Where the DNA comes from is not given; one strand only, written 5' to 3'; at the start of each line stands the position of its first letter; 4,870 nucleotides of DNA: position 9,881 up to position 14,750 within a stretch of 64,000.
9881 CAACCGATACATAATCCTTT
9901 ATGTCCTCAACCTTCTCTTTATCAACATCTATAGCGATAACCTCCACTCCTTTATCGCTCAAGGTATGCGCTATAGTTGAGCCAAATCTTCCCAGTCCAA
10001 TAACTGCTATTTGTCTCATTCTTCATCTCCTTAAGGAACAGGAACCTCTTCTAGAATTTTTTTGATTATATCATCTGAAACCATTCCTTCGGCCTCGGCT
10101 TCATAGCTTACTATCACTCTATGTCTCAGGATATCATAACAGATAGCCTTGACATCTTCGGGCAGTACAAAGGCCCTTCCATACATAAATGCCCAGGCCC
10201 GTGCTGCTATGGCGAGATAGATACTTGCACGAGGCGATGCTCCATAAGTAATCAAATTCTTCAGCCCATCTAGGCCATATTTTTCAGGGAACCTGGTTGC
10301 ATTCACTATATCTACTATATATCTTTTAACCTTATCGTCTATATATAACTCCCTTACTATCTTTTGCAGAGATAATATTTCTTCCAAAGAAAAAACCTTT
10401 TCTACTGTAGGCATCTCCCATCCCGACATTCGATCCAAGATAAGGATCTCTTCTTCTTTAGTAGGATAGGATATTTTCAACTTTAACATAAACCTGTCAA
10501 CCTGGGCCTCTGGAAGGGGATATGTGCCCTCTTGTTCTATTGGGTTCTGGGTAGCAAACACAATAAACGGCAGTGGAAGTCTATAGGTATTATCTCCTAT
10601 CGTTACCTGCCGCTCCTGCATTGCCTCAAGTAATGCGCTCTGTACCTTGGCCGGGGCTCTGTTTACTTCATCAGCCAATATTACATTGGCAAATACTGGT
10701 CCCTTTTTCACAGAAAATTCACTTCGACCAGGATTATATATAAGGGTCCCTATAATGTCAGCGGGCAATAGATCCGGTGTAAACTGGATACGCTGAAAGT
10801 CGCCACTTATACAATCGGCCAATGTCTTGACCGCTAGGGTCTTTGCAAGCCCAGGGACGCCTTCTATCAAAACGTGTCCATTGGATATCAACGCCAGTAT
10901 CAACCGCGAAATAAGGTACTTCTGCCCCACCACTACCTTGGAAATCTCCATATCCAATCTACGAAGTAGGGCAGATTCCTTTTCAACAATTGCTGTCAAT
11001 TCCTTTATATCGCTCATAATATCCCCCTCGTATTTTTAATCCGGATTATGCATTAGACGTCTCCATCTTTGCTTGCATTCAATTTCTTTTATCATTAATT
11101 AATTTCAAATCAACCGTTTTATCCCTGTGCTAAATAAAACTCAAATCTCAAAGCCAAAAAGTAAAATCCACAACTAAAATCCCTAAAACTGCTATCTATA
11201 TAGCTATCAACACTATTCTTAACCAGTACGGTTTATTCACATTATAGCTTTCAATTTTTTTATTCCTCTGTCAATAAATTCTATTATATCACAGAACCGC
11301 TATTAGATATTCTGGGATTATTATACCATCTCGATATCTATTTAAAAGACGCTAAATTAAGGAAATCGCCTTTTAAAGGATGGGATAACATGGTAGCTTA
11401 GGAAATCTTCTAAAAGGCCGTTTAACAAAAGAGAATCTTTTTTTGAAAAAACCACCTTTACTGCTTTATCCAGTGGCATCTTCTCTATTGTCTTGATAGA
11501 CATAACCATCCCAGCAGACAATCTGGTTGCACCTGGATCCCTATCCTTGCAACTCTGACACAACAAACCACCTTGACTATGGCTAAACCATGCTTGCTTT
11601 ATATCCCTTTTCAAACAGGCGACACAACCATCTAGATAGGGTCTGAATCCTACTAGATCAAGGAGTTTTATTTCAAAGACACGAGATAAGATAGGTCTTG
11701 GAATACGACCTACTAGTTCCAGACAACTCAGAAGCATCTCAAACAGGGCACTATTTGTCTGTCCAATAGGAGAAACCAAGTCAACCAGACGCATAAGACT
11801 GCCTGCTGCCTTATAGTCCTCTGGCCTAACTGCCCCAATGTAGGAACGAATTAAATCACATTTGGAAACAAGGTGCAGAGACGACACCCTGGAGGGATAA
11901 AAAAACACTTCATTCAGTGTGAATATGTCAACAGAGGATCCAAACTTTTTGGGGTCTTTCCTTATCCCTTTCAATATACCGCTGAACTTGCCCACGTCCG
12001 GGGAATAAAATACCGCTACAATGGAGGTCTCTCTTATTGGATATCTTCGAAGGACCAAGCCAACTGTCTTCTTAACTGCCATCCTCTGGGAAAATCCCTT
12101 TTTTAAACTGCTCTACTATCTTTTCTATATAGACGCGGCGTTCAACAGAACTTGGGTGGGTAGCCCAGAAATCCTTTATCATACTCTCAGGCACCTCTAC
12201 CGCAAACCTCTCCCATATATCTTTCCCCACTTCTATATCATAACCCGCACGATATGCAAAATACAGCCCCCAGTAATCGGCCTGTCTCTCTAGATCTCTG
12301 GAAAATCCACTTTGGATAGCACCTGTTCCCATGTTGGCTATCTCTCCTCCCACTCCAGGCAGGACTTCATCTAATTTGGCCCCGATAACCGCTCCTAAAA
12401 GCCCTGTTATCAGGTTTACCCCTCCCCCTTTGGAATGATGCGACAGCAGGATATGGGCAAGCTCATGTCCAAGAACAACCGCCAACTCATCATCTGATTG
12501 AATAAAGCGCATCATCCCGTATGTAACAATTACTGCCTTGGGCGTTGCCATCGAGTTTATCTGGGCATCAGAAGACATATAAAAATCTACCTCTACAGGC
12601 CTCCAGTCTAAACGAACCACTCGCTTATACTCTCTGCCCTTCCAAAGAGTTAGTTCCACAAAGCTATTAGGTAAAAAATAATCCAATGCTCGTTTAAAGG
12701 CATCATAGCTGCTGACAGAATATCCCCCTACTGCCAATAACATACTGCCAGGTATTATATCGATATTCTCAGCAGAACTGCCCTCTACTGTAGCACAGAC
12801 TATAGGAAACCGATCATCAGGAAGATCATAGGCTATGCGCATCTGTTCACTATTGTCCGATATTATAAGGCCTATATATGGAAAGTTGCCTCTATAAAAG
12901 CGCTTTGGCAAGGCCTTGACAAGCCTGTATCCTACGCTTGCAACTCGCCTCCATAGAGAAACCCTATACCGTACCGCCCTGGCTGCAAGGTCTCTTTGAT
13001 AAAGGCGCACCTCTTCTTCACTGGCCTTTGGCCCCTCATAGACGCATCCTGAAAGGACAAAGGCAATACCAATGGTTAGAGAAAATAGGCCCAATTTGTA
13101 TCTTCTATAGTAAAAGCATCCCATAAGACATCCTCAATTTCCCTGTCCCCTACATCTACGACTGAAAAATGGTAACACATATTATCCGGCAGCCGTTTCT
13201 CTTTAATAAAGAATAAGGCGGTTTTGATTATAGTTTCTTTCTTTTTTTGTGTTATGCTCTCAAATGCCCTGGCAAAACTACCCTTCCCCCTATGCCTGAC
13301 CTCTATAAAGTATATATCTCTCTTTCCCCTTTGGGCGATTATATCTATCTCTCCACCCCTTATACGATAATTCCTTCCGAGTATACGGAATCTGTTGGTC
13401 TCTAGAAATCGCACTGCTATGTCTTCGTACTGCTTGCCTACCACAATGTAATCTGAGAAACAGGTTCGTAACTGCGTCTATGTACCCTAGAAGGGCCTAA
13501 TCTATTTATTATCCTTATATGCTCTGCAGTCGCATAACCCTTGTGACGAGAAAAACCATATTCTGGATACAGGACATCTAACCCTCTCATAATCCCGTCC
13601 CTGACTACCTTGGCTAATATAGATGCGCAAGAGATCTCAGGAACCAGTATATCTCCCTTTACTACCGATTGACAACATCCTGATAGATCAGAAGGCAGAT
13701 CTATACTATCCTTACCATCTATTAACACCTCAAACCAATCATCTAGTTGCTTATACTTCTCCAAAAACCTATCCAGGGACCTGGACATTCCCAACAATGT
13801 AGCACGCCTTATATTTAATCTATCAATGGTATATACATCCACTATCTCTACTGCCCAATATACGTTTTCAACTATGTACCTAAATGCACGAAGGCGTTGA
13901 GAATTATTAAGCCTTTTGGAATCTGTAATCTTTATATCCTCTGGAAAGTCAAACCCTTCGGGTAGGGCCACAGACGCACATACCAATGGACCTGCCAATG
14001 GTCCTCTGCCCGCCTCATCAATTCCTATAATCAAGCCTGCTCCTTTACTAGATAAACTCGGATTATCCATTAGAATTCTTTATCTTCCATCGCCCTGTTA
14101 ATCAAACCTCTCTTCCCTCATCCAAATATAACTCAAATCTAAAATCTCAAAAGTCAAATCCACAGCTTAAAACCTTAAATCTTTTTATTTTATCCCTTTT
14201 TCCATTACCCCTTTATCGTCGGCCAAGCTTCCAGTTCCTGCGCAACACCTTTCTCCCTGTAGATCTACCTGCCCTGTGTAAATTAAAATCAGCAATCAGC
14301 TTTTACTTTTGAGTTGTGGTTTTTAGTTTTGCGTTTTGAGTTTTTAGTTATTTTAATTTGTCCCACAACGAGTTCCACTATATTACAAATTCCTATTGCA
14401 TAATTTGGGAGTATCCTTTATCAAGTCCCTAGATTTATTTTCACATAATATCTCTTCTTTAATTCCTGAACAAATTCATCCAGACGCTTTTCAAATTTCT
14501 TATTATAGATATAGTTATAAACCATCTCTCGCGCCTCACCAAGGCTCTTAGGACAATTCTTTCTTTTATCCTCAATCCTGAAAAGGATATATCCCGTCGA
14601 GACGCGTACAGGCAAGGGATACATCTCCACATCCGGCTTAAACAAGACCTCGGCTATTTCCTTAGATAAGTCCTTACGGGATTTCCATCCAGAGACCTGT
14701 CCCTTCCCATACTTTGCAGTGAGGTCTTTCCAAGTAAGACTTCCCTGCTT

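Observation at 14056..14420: Family of roughly 300 bp homologous leader-like elements (3 copies) immediately upstream of rnhB, moxR and a zinc-ribbon/GT4 operon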

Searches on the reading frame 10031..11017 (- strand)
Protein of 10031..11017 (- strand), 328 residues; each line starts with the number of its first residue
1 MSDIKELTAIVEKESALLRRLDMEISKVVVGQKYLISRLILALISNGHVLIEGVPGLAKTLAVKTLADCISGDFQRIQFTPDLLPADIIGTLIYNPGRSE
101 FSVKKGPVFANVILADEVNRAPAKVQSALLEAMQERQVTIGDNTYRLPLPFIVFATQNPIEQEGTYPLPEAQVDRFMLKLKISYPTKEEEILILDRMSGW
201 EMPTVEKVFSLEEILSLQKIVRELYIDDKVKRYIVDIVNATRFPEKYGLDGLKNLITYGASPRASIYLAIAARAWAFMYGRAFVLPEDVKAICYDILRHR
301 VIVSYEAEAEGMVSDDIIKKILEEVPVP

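Call 14: find_encoding_contigs(protein=window:10031-11017:-, flank=10000, max_places=10)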
Protein window:10031-11017:- (328 aa): 3 contigs read that carry it; 2 places shown.
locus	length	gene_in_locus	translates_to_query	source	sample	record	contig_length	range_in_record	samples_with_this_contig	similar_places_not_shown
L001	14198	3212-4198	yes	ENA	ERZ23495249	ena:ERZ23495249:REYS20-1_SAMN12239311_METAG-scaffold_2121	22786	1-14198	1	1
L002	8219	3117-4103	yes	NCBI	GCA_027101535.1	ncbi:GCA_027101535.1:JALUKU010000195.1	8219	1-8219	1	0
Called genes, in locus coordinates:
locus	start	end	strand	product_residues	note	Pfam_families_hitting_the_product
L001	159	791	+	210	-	PF01351:RNase_HII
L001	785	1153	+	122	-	PF02021:UPF0102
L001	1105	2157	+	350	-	PF01435:Peptidase_M48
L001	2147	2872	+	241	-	PF11967:RecO_N, PF02565:RecO_C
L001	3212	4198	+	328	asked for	PF20030:bpMoxR, PF07726:AAA_3, PF07728:AAA_5, PF17863:AAA_lid_2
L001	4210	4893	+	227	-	PF01210:NAD_Gly3P_dh_N (faint), PF02254:TrkA_N, PF02737:3HCDH_N (weak), PF03446:NAD_binding_2 (weak), PF03721:UDPG_MGDP_dh_N (weak), PF03807:F420_oxidored (faint), PF02080:TrkA_C (weak)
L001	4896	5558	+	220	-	-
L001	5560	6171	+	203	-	PF01557:FAA_hydrolase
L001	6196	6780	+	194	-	-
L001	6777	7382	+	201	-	-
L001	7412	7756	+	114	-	-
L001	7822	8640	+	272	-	PF00565:SNase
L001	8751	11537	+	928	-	-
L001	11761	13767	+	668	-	PF22745:Nlig-Ia, PF01653:DNA_ligase_aden, PF03120:OB_DNA_ligase, PF03119:DNA_ligase_ZBD, PF12826:HHH_2, PF14520:HHH_5 (weak), PF00633:HHH (weak), PF00533:BRCT, +1 more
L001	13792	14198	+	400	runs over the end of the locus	PF00890:FAD_binding_2 (weak), PF01134:GIDA (faint), PF01266:DAO (faint), PF03486:HI0933_like, PF07992:Pyr_redox_2, PF12831:FAD_oxidored (weak), PF13450:NAD_binding_8 (faint), PF22780:HI0933_like_1st, +1 more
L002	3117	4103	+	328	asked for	PF20030:bpMoxR, PF07726:AAA_3, PF07728:AAA_5, PF17863:AAA_lid_2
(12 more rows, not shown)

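Call 64: find_homologous_proteins(query=window:10031-11017:-, max_evalue=1e-100)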
Query window:10031-11017:- (328 aa): 7960 proteins with E <= 1e-100 among 8000 candidates; the best 120 are listed.
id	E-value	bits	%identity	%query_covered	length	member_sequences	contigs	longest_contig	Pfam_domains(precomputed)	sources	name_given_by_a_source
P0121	5.0e-202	688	95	100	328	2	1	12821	PF20030.6,PF07726.18,PF17863.8,PF07728.21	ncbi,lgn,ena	-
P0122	6.3e-187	638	88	100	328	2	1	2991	PF20030.6,PF07726.18,PF17863.8,PF07728.21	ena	-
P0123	4.3e-167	573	79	100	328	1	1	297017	PF20030.6,PF00158.33,PF07726.18,PF00493.30,PF17863.8,PF07728.21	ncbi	-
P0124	1.5e-164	565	79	100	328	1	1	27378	PF20030.6,PF07726.18,PF17863.8,PF07728.21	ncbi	-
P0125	1.7e-160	551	75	100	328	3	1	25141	PF20030.6,PF07726.18,PF17863.8,PF07728.21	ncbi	-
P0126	5.0e-159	546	75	100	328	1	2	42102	PF20030.6,PF07726.18,PF17863.8,PF07728.21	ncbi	-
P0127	5.9e-153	527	72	100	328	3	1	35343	PF20030.6,PF07726.18,PF00493.30,PF17863.8,PF07728.21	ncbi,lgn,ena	-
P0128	2.0e-150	518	71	100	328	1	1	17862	PF20030.6,PF07726.18,PF17863.8,PF07728.21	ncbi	-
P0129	5.9e-142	490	67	99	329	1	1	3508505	PF20030.6,PF07726.18,PF00493.30,PF17863.8,PF07728.21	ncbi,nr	ncbi:conserved hypothetical protein [Candidatus Zixiibacteriota bacterium]|nr:conserved hypothetical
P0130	2.4e-141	488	67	99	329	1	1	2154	PF20030.6,PF07726.18,PF00493.30,PF17863.8,PF07728.21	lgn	-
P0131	1.1e-140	486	68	99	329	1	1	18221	PF20030.6,PF00158.33,PF07726.18,PF00493.30,PF17863.8,PF07728.21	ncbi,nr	ncbi:MAG: MoxR family ATPase [candidate division Zixibacteria bacterium]|nr:MoxR family ATPase [cand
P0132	1.1e-140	486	68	100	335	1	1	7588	PF20030.6,PF07726.18,PF17863.8,PF07728.21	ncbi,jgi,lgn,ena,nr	ncbi:MAG: MoxR family ATPase [Candidatus Omnitrophica bacterium]|nr:MoxR family ATPase [Candidatus O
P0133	1.4e-140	486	68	99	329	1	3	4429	PF20030.6,PF07726.18,PF00493.30,PF17863.8,PF07728.21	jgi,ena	-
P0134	2.0e-140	485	66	99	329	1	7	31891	PF20030.6,PF07726.18,PF17863.8,PF07728.21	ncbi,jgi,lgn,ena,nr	ncbi:MAG: ATPase [Candidatus Zixiibacteriota bacterium]|nr:MAG: ATPase [candidate division Zixibacte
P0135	2.5e-140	485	66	99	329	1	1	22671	PF20030.6,PF07726.18,PF00493.30,PF17863.8,PF07728.21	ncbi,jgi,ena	jgi:MoxR-like ATPase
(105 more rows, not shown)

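Call 65: find_encoding_contigs(protein=P0121, flank=5000, max_places=2)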
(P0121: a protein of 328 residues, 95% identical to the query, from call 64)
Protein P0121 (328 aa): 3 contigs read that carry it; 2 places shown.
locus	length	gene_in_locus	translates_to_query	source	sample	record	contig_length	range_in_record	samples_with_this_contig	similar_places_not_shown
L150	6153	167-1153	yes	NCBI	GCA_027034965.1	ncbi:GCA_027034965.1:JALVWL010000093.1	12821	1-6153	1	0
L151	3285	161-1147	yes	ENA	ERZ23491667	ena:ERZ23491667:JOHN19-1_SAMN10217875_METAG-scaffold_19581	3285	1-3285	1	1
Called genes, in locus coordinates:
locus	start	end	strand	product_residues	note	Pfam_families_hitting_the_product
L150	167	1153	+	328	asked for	PF20030:bpMoxR, PF07726:AAA_3, PF07728:AAA_5, PF17863:AAA_lid_2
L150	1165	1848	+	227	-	PF01210:NAD_Gly3P_dh_N (faint), PF02254:TrkA_N, PF02737:3HCDH_N (weak), PF03446:NAD_binding_2 (weak), PF03721:UDPG_MGDP_dh_N (weak), PF03807:F420_oxidored (faint), PF02080:TrkA_C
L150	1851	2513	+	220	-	-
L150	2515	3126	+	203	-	PF01557:FAA_hydrolase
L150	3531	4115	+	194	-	-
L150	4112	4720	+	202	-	-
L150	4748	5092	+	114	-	-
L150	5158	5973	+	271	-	PF00565:SNase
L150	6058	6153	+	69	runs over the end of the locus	-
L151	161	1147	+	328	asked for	PF20030:bpMoxR, PF07726:AAA_3, PF07728:AAA_5, PF17863:AAA_lid_2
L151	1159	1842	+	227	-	PF01210:NAD_Gly3P_dh_N (faint), PF02254:TrkA_N, PF02737:3HCDH_N (weak), PF03446:NAD_binding_2 (weak), PF03721:UDPG_MGDP_dh_N (weak), PF03807:F420_oxidored (faint), PF02080:TrkA_C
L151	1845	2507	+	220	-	-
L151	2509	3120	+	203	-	PF01557:FAA_hydrolase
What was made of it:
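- Contigs of other assemblies break inside the repeat (calls 14, 65).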

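Call 66: find_encoding_contigs(protein=P0123, flank=5000, max_places=2)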
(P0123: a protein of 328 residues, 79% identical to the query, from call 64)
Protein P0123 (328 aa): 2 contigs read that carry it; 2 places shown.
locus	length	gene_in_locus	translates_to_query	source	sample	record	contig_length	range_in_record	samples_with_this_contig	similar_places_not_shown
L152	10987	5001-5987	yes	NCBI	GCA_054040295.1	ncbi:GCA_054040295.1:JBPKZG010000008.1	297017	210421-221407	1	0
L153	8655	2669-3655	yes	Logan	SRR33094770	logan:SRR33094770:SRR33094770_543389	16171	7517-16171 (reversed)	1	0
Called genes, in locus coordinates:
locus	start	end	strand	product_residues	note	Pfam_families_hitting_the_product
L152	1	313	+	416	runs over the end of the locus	PF00278:Orn_DAP_Arg_deC, PF02784:Orn_Arg_deC_N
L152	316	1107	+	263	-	PF00459:Inositol_P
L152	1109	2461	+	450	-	PF00535:Glycos_transf_2, PF00702:Hydrolase, PF08645:PNK3P, PF13419:HAD_2 (weak), PF13242:Hydrolase_like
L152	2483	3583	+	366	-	PF06925:MGDG_synth, PF04101:Glyco_tran_28_C (weak)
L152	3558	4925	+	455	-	PF02386:TrkH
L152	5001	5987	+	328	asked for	PF00493:MCM (faint), PF20030:bpMoxR, PF00158:Sigma54_activat (weak), PF07726:AAA_3, PF07728:AAA_5, PF17863:AAA_lid_2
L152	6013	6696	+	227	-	PF01210:NAD_Gly3P_dh_N (faint), PF02254:TrkA_N, PF02737:3HCDH_N (faint), PF03446:NAD_binding_2 (weak), PF03721:UDPG_MGDP_dh_N (weak), PF02080:TrkA_C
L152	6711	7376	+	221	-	-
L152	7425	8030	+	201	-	PF01557:FAA_hydrolase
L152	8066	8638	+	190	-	-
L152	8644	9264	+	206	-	-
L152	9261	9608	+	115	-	-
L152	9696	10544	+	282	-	PF00565:SNase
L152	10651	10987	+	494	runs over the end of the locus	PF04055:Radical_SAM, PF06968:BATS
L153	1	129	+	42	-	?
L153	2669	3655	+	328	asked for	PF00493:MCM (faint), PF20030:bpMoxR, PF00158:Sigma54_activat (weak), PF07726:AAA_3, PF07728:AAA_5, PF17863:AAA_lid_2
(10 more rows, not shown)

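Call 67: find_encoding_contigs(protein=P0124, flank=5000, max_places=2)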
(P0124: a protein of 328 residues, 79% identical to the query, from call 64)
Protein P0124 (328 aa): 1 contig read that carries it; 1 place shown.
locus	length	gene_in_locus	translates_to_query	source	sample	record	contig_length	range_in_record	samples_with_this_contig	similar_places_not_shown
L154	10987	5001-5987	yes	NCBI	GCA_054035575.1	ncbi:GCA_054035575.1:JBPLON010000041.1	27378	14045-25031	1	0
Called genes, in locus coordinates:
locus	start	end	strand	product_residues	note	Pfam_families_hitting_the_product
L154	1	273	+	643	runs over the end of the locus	PF00580:UvrD-helicase, PF13245:AAA_19, PF13604:AAA_30 (faint), PF01443:Viral_helicase1 (faint), PF13087:AAA_12 (faint), PF13361:UvrD_C, PF13538:UvrD_C_2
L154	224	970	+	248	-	-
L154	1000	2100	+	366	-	PF00142:Fer4_NifH, PF01656:CbiA, PF02374:ArsA_ATPase (faint), PF06564:CBP_BcsQ, PF09140:MipZ (weak), PF10609:ParA (weak), PF13614:AAA_31, PF16561:AMPK1_CBM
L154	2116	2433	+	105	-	PF09685:MamF_MmsF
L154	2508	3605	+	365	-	PF06925:MGDG_synth, PF00534:Glycos_transf_1 (weak)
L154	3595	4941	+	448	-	PF02386:TrkH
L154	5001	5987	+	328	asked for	PF20030:bpMoxR, PF07726:AAA_3, PF07728:AAA_5, PF17863:AAA_lid_2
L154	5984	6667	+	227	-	PF01210:NAD_Gly3P_dh_N (faint), PF02254:TrkA_N, PF02737:3HCDH_N (weak), PF03446:NAD_binding_2, PF03721:UDPG_MGDP_dh_N (weak), PF03807:F420_oxidored (weak), PF02080:TrkA_C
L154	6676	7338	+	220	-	-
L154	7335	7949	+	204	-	PF01557:FAA_hydrolase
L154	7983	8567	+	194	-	-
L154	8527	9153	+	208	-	-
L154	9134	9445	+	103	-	-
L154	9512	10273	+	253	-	PF00565:SNase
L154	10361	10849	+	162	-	PF01257:2Fe-2S_thioredx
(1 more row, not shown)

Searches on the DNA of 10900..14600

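Call 58: search_rna_families(source=window, start=10900, end=14600, threshold=evalue, max_evalue=1)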
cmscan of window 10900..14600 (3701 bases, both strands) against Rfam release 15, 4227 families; matches with E-value up to 1: 0.
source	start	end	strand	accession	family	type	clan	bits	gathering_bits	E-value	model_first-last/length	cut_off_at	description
